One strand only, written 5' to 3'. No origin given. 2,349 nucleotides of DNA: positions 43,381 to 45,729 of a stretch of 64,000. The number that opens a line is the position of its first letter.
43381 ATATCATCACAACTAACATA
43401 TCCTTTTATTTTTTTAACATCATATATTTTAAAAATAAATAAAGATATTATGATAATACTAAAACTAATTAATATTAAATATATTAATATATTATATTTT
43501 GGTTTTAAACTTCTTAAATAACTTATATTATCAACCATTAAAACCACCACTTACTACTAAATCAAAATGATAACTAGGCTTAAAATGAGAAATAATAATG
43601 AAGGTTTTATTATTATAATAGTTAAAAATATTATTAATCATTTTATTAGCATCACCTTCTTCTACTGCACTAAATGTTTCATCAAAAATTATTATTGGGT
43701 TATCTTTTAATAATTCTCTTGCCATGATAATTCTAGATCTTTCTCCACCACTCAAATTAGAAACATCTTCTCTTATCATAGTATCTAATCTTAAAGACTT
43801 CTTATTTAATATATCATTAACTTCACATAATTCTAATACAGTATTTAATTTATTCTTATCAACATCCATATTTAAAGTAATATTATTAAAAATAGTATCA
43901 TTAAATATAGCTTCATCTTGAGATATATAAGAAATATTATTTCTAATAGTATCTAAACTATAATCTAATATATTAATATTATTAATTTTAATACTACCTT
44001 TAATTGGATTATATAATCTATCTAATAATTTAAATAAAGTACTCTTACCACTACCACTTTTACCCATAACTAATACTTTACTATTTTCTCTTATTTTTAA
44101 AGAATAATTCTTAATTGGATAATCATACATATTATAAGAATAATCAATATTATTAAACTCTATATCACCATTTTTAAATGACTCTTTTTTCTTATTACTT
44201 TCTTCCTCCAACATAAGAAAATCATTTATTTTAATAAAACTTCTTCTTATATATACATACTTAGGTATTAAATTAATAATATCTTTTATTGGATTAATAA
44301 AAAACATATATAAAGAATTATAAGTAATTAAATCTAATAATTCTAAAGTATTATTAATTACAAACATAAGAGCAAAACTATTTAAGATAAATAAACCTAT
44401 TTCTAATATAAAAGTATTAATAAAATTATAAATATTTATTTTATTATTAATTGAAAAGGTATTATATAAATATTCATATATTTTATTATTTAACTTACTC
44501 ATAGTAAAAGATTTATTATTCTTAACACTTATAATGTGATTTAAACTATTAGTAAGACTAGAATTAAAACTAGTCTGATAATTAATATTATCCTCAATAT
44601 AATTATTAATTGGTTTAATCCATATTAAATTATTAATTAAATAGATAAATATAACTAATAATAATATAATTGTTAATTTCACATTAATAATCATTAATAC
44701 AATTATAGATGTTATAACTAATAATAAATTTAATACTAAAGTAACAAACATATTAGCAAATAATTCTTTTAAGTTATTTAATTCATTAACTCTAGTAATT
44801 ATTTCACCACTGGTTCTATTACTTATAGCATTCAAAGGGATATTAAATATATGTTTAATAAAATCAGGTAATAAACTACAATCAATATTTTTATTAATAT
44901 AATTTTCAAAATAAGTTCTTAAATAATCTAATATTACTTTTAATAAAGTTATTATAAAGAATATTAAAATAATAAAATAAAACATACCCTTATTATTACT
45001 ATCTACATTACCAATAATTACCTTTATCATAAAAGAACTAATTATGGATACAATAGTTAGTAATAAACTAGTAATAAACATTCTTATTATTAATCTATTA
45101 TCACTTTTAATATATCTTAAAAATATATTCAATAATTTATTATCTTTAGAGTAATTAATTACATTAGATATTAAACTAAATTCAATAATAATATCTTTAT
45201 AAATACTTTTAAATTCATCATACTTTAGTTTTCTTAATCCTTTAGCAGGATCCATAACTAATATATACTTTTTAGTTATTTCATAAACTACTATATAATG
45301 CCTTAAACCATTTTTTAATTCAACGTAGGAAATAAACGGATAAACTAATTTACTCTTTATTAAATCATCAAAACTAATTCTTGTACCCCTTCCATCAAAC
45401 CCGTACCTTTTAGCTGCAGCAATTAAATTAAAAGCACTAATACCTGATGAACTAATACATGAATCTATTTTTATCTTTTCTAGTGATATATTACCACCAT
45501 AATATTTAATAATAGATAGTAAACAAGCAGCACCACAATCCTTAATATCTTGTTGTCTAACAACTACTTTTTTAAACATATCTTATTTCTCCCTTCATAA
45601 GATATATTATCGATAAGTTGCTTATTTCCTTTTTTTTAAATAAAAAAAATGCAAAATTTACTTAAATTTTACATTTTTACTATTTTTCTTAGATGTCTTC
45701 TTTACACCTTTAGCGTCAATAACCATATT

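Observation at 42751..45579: Unannotated two-peptide double-glycine bacteriocin operon with C39-ABC exporter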

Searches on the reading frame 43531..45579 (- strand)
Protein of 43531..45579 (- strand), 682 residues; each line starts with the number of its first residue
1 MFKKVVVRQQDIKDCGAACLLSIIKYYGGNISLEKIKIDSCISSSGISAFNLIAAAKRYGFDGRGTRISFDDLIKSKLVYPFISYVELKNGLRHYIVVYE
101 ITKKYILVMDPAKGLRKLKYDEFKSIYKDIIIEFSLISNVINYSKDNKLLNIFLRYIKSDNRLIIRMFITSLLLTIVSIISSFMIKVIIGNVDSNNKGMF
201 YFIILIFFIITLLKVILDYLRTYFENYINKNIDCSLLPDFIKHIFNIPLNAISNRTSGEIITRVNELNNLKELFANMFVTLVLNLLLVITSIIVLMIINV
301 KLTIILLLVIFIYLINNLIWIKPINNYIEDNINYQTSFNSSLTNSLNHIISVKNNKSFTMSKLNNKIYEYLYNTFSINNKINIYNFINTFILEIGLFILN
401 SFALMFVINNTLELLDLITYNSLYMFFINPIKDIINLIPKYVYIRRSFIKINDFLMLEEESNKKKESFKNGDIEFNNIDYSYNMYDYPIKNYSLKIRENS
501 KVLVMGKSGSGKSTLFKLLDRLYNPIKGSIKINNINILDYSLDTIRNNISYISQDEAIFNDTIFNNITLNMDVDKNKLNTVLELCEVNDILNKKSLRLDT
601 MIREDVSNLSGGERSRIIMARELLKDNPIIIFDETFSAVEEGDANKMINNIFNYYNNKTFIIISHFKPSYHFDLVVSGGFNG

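Call 3: search_protein_families(library=pfam, max_evalue=1, proteins=[window:43531-45579:-])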
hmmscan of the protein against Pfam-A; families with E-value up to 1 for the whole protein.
window:43531-45579:- (682 aa): 12 families
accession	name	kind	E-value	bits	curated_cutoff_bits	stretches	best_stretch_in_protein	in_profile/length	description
PF03412.21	Peptidase_C39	-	1.2e-32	113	22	1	4-134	2-128/133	Peptidase C39 family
PF00005.33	ABC_tran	-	3e-27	96.3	25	1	490-636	2-136/137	ABC transporter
PF00664.28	ABC_membrane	-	4.7e-23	82.7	28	1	167-430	4-273/274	ABC transporter transmembrane region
PF13555.12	AAA_29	-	0.00067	19.8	27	1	493-516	16-39/61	P-loop containing region of AAA domain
PF13238.12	AAA_18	-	0.0022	18.9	29.4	1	502-586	1-68/128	AAA domain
PF20720.3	nSTAND3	-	0.0023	18.1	27.2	1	495-586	13-96/155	Novel STAND NTPase 3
PF02463.25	SMC_N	-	0.0086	16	40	1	502-668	27-200/220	RecF/RecN/SMC N terminal domain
PF03193.22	RsgA_GTPase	-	0.026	14.8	30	1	474-520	78-127/174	RsgA GTPase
PF01637.24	ATPase_2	-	0.039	14.2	33.2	1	499-659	20-143/225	ATPase domain predominantly from Archaea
PF13401.12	AAA_22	-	0.13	13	27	1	502-524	8-30/130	AAA domain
PF20703.3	nSTAND1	-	0.25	11.4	27.1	1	495-517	29-51/379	Novel STAND NTPase 1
PF13191.12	AAA_16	-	0.31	12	32.6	1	501-521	26-46/167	AAA ATPase domain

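Call 4: search_protein_families(library=ncbifam, max_evalue=1, proteins=[window:43531-45579:-])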
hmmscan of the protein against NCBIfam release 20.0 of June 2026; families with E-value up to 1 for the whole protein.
window:43531-45579:- (682 aa): 171 families (the best 25 are shown)
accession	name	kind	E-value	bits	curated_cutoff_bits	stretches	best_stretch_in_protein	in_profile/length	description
NF045998.1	cleave_ABC_plasm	equivalog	1.5e-108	363.8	500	1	9-666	2-660/673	Mbov_0121 family peptidase domain-containing ABC transporter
TIGR01193.1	bacteriocin_ABC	subfamily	5.1e-107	359.1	523.85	1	9-665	1-667/708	peptide cleavage/export ABC transporter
TIGR03796.1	NHLM_micro_ABC1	equivalog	7.8e-91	305.3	853.3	1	7-665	5-670/710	NHLP family bacteriocin export ABC transporter peptidase/permease/ATPase subunit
TIGR03375.1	type_I_sec_LssB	subfamily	1.3e-75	255.1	693.1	1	18-665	5-660/696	type I secretion system permease/ATPase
TIGR01846.1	type_I_sec_HlyB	subfamily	3.2e-71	240.6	725.55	1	18-665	3-650/694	type I secretion system permease/ATPase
TIGR02203.1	MsbA_lipidA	equivalog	2e-60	204.9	602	1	162-665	14-527/572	lipid A export permease/ATP-binding protein MsbA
NF010178.0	PRK13657.1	equivalog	5.9e-56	190.1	733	1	153-665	10-528/588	glucan ABC transporter ATP-binding protein/ permease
TIGR02857.1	CydD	equivalog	3.7e-50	171.4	435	2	463-667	310-517/529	thiol reductant ABC exporter subunit CydD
NF045513.1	HepA_fam_ABC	equivalog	1.3e-47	162.6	725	1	181-665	76-567/610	heterocyst formation ABC transporter subunit HepA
TIGR03797.1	NHLM_micro_ABC2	equivalog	4.9e-47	160.8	709.4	1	148-644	122-624/686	NHLP bacteriocin export ABC transporter permease/ATPase subunit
NF008381.0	PRK11176.1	equivalog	4.9e-47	160.6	867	1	145-665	5-537/582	lipid A ABC transporter ATP-binding protein/permease MsbA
NF008364.0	PRK11160.1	equivalog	6.2e-46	157.1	630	1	246-665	105-533/575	heme ABC transporter ATP-binding protein/permease CydC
TIGR02204.1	MsbA_rel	hypoth_equivalog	2.4e-43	148.7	780.4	2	467-665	332-533/576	ABC transporter, permease/ATP-binding protein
TIGR01192.1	chvA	subfamily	2.5e-41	142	585.4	1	154-665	11-528/585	glucan export ABC transporter ATP-binding protein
TIGR02868.1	CydC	equivalog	2.9e-38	131.8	329.05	1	463-665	325-528/530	thiol reductant ABC exporter subunit CydC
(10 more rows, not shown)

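Call 48: search_solved_structures(query=window:43531-45579:-, max_evalue=1e-20, show_alignments=1)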
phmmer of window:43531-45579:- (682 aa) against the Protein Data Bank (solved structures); distinct sequences matched with E-value up to 1e-20: 193 (the best 60 are shown).
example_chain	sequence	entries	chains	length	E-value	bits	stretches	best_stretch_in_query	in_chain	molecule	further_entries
4ry2_A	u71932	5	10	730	6.5e-93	315.8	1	3-666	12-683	ABC-type bacteriocin transporter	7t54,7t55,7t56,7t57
8vp3_A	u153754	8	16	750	7.2e-93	315.6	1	3-666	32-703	ABC-type bacteriocin transporter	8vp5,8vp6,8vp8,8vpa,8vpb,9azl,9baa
4s0f_A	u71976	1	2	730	1.5e-92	314.5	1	3-666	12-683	ABC-type bacteriocin transporter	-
6v9z_A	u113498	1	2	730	1.3e-91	311.5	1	3-666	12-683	ABC-type bacteriocin transporter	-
8vp9_A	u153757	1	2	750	1.4e-89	304.8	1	3-666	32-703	ABC-type bacteriocin transporter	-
8hf4_A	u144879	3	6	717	2.3e-78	267.7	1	9-665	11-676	Transport/processing ATP-binding protein ComA | Competence factor transporting ATP-binding protein/permease ComA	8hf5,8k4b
8hf7_A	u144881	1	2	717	4e-78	266.9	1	9-665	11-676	Competence factor transporting ATP-binding protein/permease ComA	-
8hf6_A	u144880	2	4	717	5.4e-78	266.5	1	9-665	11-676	Competence factor transporting ATP-binding protein/permease ComA | Transport/processing ATP-binding protein ComA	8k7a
8vow_A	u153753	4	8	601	5.2e-62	213.7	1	151-666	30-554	ABC-type bacteriocin transporter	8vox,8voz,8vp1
7niu_A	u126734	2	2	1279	7.9e-54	186.7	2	289-670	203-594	Isoform 2 of Phosphatidylcholine translocator ABCB4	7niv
6s7p_A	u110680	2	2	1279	5.3e-53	183.9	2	289-670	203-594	Phosphatidylcholine translocator ABCB4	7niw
7zk4_A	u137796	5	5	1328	6.4e-51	177.1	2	463-671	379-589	ATP-dependent translocase ABCB1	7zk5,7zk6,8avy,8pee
4f4c_A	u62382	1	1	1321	7.5e-51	176.8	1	227-677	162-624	Multidrug resistance protein pgp-1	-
7zka_A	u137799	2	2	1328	8.9e-51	176.6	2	462-671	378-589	ATP-dependent translocase ABCB1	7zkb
7zk9_A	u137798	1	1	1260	8.9e-51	176.6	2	462-671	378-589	ATP-dependent translocase ABCB1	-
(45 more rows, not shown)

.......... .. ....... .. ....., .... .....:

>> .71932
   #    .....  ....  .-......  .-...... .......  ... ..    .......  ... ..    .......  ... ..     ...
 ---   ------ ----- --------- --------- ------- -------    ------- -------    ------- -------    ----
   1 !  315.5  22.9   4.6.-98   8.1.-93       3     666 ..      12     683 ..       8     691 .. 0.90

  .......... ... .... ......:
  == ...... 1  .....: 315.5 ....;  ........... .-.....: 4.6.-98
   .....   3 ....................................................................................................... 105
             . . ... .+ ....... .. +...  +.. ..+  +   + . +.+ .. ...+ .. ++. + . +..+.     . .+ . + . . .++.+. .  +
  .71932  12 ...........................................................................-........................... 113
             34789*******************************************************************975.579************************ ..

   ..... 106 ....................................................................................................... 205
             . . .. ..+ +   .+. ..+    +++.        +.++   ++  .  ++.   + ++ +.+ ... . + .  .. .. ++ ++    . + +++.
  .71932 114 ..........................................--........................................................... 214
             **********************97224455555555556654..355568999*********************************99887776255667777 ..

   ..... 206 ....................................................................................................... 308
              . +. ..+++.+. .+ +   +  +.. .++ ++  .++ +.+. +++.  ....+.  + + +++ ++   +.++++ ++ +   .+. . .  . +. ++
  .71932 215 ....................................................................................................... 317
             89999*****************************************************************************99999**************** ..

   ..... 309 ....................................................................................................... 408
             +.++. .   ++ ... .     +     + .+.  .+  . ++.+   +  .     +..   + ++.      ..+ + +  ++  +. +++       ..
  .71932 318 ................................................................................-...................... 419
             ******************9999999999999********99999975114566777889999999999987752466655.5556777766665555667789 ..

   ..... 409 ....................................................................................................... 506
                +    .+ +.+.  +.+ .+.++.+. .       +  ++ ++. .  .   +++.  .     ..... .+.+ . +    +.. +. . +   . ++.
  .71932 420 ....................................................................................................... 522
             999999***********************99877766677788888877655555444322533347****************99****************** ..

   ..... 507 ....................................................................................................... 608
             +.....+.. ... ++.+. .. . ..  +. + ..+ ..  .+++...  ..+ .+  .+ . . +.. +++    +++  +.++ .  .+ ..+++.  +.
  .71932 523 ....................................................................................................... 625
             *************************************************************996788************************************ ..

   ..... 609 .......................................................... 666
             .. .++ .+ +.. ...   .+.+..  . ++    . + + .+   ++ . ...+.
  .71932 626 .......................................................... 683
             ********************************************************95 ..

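Call 77: search_protein_families(library=pfam, max_evalue=0.001, proteins=[L002:6657-7100:+, L002:6434-6625:+, L002:2067-2459:+, L002:2459-2680:+, L002:2698-3240:+, L004:5395-6498:+, L004:6522-7136:+, L020:5846-6286:+, L004:7967-8851:+, L012:4840-5913:+])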
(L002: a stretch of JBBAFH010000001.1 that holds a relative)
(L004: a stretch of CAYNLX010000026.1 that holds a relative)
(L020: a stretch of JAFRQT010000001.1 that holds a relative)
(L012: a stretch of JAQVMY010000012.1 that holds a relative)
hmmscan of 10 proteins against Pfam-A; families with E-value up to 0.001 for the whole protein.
L002:6657-7100:+ (147 aa): 2 families
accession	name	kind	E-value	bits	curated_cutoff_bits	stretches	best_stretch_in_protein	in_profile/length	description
PF09424.15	YqeY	-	1.2e-48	165.3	27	1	3-144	2-143/143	Yqey-like protein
PF02637.23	GatB_Yqey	-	1e-05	25.9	27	1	6-144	3-148/148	GatB domain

L002:6434-6625:+ (63 aa): 1 family
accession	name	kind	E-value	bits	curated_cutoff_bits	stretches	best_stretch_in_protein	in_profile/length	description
PF01165.25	Ribosomal_S21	-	6.6e-16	58.2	27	1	3-52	1-51/55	Ribosomal protein S21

L002:2067-2459:+ (130 aa): 1 family
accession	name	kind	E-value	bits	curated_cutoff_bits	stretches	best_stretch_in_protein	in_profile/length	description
PF14071.11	YlbD_coat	-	3.8e-24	85.8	27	1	8-116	1-111/126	Putative coat protein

L002:2459-2680:+ (73 aa): 1 family
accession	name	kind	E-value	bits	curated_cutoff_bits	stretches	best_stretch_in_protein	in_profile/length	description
PF14003.11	YlbE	-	3.5e-11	43.6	27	1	15-70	3-58/61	YlbE-like protein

L002:2698-3240:+ (180 aa): 5 families
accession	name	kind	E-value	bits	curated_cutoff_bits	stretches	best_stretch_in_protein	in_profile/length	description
PF03602.21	Cons_hypoth95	-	1.2e-53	181.9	24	1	1-176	1-180/182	Conserved hypothetical protein 95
PF09445.16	Methyltransf_15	-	8.7e-06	25.8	22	1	44-123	3-81/165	RNA cap guanine-N2 methyltransferase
PF01555.25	N6_N4_Mtase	-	2e-05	25.1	26.7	0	38-76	178-215/221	DNA methylase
PF05175.20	MTS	-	0.00011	22.3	23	1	39-136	30-123/170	Methyltransferase small domain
PF13847.12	Methyltransf_31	-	0.00014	22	27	1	42-167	4-125/145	Methyltransferase domain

L004:5395-6498:+ (367 aa): 1 family
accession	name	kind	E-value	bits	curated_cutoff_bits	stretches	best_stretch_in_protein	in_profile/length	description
PF06898.16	YqfD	-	1.3e-60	205.7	25.2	1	4-363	7-379/379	Putative stage IV sporulation protein YqfD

L004:6522-7136:+ (204 aa): 1 family
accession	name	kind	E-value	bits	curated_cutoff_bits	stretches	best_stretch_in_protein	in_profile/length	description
PF04892.17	VanZ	-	1.7e-20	74.3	30.1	1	46-162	3-124/126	VanZ like family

L020:5846-6286:+ (146 aa): 1 family
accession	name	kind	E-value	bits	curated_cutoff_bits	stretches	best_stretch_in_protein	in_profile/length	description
PF02130.23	YbeY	-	1.6e-44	151.3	25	1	16-141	9-128/129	Endoribonuclease YbeY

L004:7967-8851:+ (294 aa): 12 families
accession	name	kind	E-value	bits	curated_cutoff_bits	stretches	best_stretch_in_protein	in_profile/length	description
PF01926.29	MMR_HSR1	-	7.4e-29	100.6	21.9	1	6-120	2-113/113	50S ribosome-binding GTPase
PF02421.24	FeoB_N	-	4.3e-17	62.5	27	1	6-161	3-154/156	Ferrous iron transport protein B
PF07650.23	KH_2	-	6.8e-14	51.9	22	1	204-279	2-78/78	KH domain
PF00009.33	GTP_EFTU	-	1.2e-12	48.3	26.5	1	8-168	8-187/188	Elongation factor Tu GTP binding domain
PF00350.29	Dynamin_N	-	9.1e-11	42.5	27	2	41-120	91-167/168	Dynamin family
PF03193.22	RsgA_GTPase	-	1.8e-07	31.6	30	0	3-63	106-170/174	RsgA GTPase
PF04548.22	AIG1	-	2.6e-06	27.4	27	1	8-109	5-109/212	AIG1 family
PF00071.28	Ras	-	4.6e-05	23.5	21.6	1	8-161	4-154/162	Ras family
PF10662.15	PduV-EutP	-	7e-05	23.1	21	1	7-164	5-142/143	Ethanolamine utilisation - propanediol utilisation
PF02492.25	cobW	-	0.00029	20.9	20.7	0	46-135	78-167/180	CobW/HypB/UreG, nucleotide-binding domain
PF08477.19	Roc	-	0.00083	20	27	0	6-122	2-119/119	Ras of Complex, Roc, domain of DAPkinase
PF16897.10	MMR_HSR1_Xtn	-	0.00083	19.8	35.2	0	113-167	57-104/106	C-terminal region of MMR_HSR1 domain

L012:4840-5913:+ (357 aa): 1 family
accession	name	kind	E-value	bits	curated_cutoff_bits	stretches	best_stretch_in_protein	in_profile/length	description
PF01510.30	Amidase_2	-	2.5e-13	50.9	26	1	196-340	5-131/131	N-acetylmuramoyl-L-alanine amidase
